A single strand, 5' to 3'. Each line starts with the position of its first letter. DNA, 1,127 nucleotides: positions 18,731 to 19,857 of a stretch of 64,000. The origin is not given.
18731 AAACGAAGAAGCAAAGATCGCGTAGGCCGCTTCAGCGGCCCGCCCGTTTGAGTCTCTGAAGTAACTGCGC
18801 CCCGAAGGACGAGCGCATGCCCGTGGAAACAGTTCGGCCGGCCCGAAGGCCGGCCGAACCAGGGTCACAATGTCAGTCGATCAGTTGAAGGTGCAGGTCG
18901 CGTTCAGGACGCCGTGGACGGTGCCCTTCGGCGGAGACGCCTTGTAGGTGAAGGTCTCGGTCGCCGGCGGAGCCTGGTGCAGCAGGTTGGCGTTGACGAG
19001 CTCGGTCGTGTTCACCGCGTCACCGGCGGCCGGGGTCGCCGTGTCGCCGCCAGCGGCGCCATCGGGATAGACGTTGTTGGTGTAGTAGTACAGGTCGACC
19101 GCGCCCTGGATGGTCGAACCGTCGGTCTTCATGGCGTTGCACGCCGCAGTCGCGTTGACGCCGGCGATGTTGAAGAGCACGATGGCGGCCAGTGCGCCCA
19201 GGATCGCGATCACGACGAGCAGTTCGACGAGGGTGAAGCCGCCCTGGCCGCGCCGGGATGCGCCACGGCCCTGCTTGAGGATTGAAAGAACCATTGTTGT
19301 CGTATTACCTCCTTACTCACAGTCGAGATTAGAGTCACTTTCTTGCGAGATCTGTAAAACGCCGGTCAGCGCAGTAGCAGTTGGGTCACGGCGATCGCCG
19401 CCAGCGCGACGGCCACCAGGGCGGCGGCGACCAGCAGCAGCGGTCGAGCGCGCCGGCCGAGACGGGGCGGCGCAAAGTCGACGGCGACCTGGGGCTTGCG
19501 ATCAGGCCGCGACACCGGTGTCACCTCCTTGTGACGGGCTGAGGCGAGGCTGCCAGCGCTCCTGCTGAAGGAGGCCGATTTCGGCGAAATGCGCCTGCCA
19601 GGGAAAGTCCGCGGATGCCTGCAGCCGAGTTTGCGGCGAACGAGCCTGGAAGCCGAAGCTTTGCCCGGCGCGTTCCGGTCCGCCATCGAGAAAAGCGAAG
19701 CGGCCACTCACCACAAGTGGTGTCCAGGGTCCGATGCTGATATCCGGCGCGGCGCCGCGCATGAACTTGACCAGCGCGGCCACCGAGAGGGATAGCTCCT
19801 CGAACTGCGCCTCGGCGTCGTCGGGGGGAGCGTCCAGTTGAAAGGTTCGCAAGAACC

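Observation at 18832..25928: Compact monoderm-type type IV pilus operon with serial 4-nt stop/start overlaps and no pilN/pilO/pilQ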

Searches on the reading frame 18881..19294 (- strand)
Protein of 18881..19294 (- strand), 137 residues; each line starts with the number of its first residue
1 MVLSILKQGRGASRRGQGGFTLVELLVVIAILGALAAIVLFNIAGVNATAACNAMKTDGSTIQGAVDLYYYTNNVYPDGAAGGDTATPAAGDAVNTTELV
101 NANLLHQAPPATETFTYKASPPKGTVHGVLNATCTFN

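Call 3: search_protein_families(library=pfam, proteins=[window:18881-19294:-], max_evalue=0.1)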
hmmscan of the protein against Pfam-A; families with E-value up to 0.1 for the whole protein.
window:18881-19294:- (137 aa): 1 family
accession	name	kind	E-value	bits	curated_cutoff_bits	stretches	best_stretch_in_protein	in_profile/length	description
PF07963.17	N_methyl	-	8.2e-09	35.1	21.2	1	14-40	1-27/27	Prokaryotic N-terminal methylation motif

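Call 7: search_protein_families(library=ncbifam, proteins=[window:18881-19294:-], max_evalue=0.1)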
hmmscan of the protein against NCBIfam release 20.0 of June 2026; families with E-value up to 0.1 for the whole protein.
window:18881-19294:- (137 aa): 12 families
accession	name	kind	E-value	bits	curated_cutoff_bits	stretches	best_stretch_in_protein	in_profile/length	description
TIGR01710.1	typeII_sec_gspG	equivalog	2.9e-10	40.3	88.85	1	19-82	2-65/134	type II secretion system major pseudopilin GspG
TIGR02532.1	IV_pilin_GFxxxE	domain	3.9e-07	29.7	16.3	1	17-40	1-24/24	prepilin-type N-terminal cleavage/methylation domain-containing protein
NF041775.1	typeIV_PilA_Myxo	equivalog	4.4e-06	26.8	400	1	18-76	11-69/214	type IV pilin protein PilA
TIGR01708.2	typeII_sec_gspH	equivalog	2e-05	24.7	80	1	17-47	1-31/169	type II secretion system minor pseudopilin GspH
NF007862.0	PRK10574.1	equivalog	2.9e-05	24.2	138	1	17-82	4-69/145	prepilin peptidase-dependent pilin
NF040999.1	pilin_ComGC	equivalog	0.00029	20.9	75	1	18-76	2-60/84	competence type IV pilus major pilin ComGC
TIGR02596.1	TIGR02596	subfamily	0.00051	20.2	70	1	20-54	1-35/196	Verru_Chthon cassette protein D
TIGR01707.1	gspI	equivalog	0.012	16.1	44.35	1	19-48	1-29/101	type II secretion system minor pseudopilin GspI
NF041013.1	T4P_ComGE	equivalog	0.015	15.4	49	1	19-45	5-31/83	competence type IV pilus minor pilin ComGE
TIGR01711.1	gspJ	equivalog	0.018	14.8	64.85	1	18-41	1-24/192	type II secretion system minor pseudopilin GspJ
NF007800.0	PRK10506.1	equivalog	0.023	14.5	158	1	14-38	5-29/163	prepilin peptidase-dependent protein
NF038304.1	EPS_HpsC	equivalog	0.039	13.5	200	1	10-67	13-71/318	hormogonium polysaccharide secretion pseudopilin HpsC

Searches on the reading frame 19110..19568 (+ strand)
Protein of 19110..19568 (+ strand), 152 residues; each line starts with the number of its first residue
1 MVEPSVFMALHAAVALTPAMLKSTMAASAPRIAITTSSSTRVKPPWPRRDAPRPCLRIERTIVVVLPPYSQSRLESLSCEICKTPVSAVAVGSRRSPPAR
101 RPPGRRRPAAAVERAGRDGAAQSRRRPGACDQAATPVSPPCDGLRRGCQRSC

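Call 84: search_protein_families(library=pfam, proteins=[window:19110-19568:+], max_evalue=1)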
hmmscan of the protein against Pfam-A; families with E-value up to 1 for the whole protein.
window:19110-19568:+ (152 aa): 0 families

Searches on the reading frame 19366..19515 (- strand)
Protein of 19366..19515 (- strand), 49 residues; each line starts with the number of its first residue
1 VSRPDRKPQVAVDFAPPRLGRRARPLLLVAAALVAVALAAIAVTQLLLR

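Call 7: search_protein_families(library=ncbifam, proteins=[window:19366-19515:-], max_evalue=0.1)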
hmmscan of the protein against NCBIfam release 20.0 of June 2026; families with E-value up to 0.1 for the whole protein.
window:19366-19515:- (49 aa): 2 families
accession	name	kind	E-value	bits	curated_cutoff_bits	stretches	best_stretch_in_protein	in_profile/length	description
NF052375.1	antisigma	equivalog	0.0061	16.6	100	1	6-45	64-106/217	anti-sigma factor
NF038083.1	CU044_5270_fam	subfamily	0.075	12.8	100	1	16-44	20-50/284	CU044_5270 family protein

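Call 24: search_protein_families(library=pfam, alignment_id=A2, max_evalue=10)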
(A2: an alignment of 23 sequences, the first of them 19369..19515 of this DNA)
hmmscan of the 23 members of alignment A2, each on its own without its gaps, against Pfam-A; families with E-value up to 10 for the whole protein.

A. member 1, window:19369-19515:- (49 aa): 2 families
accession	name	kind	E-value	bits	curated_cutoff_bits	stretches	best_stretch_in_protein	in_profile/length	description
PF04290.18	DctQ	-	0.0023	18.3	28.3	1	9-46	47-84/132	Tripartite ATP-independent periplasmic transporters, DctQ component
PF23922.1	DUF7261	-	0.52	11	27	1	26-45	7-26/169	Family of unknown function (DUF7261)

B. families by the number of members that match (of 23 scanned): 7 families
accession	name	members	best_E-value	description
PF20088.4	DUF6480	2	0.042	Family of unknown function (DUF6480)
PF04290.18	DctQ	1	0.0023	Tripartite ATP-independent periplasmic transporters, DctQ component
PF11239.13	DUF3040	1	0.018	Protein of unknown function (DUF3040)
PF12216.13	m04gp34like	1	0.29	Immune evasion protein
PF23922.1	DUF7261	1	0.52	Family of unknown function (DUF7261)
PF11021.13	DUF2613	1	0.66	Protein of unknown function (DUF2613)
PF06298.16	PsbY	1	1.3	Photosystem II protein Y (PsbY)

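Call 25: search_solved_structures(query=A2, max_evalue=10, show_alignments=3)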
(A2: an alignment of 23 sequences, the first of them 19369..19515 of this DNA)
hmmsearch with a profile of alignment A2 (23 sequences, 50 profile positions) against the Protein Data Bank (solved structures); distinct sequences matched with E-value up to 10: 4.
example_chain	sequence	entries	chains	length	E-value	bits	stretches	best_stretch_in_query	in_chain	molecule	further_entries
8w20_B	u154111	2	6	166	0.35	14.3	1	20-45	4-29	Secreted protein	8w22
2vzt_A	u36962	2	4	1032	1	12.8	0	19-42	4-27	EXO-BETA-D-GLUCOSAMINIDASE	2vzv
2vzs_A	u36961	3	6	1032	1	12.8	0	19-42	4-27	EXO-BETA-D-GLUCOSAMINIDASE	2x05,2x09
6u9p_A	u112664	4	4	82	2.9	11.4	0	29-48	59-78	Calcium-gated potassium channel MthK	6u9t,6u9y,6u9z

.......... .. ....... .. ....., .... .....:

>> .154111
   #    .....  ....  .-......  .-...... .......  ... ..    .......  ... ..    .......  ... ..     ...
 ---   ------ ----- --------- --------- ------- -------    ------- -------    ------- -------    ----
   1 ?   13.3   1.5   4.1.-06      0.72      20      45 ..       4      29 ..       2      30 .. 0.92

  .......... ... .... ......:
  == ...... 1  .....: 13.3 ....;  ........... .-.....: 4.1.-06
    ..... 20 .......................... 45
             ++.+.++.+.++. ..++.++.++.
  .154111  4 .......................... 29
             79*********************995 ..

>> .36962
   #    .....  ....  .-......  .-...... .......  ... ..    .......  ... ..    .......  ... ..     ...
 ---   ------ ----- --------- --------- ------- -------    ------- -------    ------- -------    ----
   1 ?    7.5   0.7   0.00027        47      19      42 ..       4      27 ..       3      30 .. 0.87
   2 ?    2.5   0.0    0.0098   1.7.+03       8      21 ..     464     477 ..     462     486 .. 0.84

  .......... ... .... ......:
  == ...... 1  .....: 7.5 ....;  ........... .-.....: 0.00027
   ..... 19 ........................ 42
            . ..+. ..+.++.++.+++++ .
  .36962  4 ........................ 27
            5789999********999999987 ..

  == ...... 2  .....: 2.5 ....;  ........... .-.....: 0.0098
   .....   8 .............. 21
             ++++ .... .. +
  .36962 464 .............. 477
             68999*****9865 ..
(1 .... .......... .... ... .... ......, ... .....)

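Call 28: find_homologous_proteins(query=A2, max_evalue=10)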
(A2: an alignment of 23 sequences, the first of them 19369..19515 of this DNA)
Query A2 (23 sequences) (49 aa, profile of the alignment): 215 proteins with E <= 10 among 8000 candidates; the best 120 are listed.
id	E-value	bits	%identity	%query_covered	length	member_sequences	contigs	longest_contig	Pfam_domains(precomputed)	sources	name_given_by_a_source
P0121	1.2e-21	94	55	100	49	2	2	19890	-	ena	-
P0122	1.7e-21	94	57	100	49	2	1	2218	-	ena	-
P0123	2.0e-21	94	56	100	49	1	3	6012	-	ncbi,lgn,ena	-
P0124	2.0e-21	94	55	100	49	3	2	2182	-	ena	-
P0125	2.1e-21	94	55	100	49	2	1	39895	-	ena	-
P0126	3.2e-21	93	58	100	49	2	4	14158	-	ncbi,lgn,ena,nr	ncbi:MAG TPA: hypothetical protein VN961_08705 [Streptosporangiaceae bacterium]|nr:hypothetical prot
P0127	3.4e-21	93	59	100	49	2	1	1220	-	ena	-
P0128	3.8e-21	93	56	100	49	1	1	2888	-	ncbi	-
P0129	4.0e-21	93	58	100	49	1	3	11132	-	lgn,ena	-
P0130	4.9e-21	92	50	100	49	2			-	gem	-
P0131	5.0e-21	92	56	100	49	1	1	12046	-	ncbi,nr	ncbi:MAG TPA: hypothetical protein VN895_08730 [Candidatus Acidoferrum sp.]|nr:hypothetical protein 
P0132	7.0e-21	92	61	100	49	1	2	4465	-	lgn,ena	-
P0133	8.1e-21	92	53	100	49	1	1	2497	-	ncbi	-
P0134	8.2e-21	92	56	100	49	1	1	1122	-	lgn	-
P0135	9.7e-21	91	55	100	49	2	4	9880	-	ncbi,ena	-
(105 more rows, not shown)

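Call 57: search_protein_representatives(alignment_id=A5)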
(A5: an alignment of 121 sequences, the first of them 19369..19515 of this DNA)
Query: 121 sequences, 49 profile positions. Proteins with E-value up to 0.001 (for the whole library): 25; up to 1e-10: 11; up to 1e-30: 0. The best 25 are listed.
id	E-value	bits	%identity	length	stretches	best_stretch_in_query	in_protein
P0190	3.8e-23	97.3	-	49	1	1-49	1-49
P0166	2.8e-22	94.5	-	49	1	1-49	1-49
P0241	7.5e-19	83.6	-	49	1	1-49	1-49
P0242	1.8e-16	76.0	-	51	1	1-49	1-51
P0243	9.1e-16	73.7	-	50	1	1-49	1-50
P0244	3.8e-15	71.7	-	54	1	1-49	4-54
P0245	5.4e-15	71.2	-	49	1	1-49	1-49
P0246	4.6e-14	68.3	-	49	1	1-49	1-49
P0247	1.5e-13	66.6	-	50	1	1-49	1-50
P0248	3.9e-13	65.3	-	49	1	1-49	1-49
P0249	5.4e-13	64.8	-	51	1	1-49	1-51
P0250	5.6e-10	55.2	-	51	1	1-49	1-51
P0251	5.8e-10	55.1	-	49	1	1-49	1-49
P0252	1.5e-09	53.8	-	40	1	10-49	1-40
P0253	1.8e-09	53.5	-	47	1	1-49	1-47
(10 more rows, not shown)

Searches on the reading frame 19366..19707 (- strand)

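Call 3: search_protein_families(library=pfam, proteins=[window:19366-19707:-], max_evalue=0.1)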
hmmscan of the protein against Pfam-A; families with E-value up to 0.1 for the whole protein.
window:19366-19707:- (113 aa): 1 family
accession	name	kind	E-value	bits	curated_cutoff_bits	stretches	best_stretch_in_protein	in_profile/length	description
PF04290.18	DctQ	-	0.017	15.5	28.3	1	73-110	47-84/132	Tripartite ATP-independent periplasmic transporters, DctQ component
